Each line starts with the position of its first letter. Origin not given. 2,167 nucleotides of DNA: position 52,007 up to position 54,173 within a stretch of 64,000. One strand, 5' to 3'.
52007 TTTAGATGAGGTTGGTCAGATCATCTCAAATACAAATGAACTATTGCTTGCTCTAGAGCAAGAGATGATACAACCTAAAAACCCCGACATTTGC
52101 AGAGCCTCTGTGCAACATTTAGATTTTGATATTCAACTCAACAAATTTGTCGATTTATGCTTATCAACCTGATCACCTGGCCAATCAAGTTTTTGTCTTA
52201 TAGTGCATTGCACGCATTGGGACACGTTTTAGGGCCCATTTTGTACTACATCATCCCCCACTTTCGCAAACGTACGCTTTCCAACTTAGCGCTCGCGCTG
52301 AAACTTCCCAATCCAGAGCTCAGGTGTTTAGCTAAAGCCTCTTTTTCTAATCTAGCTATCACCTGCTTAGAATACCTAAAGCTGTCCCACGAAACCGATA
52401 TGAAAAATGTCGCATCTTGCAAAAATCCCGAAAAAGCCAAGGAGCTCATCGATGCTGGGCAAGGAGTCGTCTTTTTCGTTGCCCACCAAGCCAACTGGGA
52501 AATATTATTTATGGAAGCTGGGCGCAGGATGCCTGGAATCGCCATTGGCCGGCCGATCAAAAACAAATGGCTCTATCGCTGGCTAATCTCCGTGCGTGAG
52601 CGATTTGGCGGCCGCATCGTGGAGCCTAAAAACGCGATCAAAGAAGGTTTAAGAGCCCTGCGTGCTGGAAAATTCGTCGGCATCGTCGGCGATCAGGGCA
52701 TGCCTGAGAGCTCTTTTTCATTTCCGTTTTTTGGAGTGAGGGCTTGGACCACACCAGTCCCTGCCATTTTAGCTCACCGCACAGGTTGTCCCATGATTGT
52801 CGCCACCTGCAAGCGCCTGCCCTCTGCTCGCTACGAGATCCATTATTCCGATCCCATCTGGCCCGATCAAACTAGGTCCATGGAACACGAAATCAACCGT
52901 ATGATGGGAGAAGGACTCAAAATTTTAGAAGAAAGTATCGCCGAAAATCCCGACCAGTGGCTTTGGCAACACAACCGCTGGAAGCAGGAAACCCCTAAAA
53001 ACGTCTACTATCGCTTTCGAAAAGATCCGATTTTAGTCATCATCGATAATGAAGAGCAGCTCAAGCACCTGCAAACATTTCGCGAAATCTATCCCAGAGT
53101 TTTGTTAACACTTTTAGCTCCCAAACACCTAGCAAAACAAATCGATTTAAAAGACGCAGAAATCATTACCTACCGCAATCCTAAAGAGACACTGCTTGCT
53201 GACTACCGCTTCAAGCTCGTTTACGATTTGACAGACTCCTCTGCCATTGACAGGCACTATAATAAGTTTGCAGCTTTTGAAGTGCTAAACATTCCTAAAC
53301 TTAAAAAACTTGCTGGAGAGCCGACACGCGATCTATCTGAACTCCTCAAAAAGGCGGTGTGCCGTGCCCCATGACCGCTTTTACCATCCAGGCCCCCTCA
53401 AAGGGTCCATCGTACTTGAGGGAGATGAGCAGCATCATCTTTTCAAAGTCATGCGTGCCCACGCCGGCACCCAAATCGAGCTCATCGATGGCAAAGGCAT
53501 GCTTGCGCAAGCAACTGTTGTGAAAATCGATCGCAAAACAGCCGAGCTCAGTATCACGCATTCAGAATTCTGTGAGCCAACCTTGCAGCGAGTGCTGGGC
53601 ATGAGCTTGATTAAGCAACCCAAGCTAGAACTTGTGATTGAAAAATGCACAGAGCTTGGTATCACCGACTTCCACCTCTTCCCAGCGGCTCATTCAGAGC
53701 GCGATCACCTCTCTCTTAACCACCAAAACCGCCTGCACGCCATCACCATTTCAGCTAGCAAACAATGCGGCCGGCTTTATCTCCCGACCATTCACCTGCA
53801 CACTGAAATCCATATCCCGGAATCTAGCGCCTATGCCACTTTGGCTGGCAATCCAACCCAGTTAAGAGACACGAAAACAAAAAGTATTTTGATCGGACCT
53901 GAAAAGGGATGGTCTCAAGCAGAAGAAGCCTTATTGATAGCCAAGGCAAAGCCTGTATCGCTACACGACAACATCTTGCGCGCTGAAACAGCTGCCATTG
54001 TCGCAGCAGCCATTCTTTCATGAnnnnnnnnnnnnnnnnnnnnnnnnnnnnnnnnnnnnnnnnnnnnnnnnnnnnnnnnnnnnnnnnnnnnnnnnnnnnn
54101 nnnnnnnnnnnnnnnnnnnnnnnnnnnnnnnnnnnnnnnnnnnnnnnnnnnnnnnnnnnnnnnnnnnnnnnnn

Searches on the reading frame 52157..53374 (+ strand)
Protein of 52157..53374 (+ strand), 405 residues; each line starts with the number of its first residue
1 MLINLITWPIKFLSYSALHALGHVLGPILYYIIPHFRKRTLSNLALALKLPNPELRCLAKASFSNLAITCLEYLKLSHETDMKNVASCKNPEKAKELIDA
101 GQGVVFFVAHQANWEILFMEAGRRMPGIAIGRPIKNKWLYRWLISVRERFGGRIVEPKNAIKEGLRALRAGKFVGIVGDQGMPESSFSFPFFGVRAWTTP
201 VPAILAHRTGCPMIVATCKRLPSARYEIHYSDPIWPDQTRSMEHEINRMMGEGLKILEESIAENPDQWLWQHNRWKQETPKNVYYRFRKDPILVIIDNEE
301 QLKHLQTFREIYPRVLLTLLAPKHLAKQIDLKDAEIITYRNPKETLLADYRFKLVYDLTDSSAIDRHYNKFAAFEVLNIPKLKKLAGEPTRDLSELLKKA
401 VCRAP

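Call 46: search_protein_families(library=pfam, proteins=[window:52157-53374:+], max_evalue=0.0001)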
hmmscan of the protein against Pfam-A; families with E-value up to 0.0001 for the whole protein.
window:52157-53374:+ (405 aa): 1 family
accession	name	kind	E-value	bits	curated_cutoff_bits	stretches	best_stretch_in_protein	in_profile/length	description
PF03279.18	Lip_A_acyltrans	-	2e-44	152.4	22.3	1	3-276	19-294/295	Bacterial lipid A biosynthesis acyltransferase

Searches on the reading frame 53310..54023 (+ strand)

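Call 46: search_protein_families(library=pfam, proteins=[window:53310-54023:+], max_evalue=0.0001)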
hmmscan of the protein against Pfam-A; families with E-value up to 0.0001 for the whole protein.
window:53310-54023:+ (237 aa): 2 families
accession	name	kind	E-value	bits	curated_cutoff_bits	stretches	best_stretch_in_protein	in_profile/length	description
PF04452.19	Methyltrans_RNA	-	1.3e-30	106.6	23.9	1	92-236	5-164/165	RNA methyltransferase domain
PF20260.4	PUA_4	-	5.3e-13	49.3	23.9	1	36-82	1-47/48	RNA methyltransferase PUA domain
